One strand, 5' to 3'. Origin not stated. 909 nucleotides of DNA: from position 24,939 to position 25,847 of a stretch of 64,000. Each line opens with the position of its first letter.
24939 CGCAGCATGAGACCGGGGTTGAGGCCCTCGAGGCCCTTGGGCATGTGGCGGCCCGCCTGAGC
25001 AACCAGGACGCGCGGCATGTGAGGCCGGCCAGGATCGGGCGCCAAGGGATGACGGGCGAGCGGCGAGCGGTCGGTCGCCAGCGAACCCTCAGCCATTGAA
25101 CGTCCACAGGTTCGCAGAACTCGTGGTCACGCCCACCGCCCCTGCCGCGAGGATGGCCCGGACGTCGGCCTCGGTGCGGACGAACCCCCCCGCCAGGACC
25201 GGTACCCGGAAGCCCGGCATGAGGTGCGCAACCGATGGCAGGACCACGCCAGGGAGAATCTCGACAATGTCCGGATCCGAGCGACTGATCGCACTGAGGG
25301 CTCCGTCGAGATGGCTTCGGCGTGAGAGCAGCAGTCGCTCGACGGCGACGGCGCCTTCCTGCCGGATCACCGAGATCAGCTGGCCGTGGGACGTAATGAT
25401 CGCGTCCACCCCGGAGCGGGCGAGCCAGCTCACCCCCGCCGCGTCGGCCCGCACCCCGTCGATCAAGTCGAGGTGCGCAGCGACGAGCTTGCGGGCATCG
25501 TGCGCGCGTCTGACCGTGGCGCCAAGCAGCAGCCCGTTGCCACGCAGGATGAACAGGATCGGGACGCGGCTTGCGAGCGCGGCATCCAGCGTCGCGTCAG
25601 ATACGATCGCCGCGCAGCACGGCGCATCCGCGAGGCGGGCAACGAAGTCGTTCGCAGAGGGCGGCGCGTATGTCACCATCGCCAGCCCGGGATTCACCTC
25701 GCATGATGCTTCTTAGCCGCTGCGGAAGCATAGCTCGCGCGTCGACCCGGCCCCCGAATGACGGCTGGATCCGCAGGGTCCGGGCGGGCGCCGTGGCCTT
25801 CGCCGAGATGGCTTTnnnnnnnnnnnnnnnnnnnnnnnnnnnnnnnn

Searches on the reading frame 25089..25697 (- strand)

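Call 51: search_protein_families(library=pfam, proteins=[window:25089-25697:-], max_evalue=0.0001)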
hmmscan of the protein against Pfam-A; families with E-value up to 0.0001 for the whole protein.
window:25089-25697:- (202 aa): 1 family
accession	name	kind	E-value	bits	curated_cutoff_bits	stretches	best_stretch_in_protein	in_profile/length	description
PF04309.18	G3P_antiterm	-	6.8e-40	136.7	27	1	29-198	3-173/173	Glycerol-3-phosphate responsive antiterminator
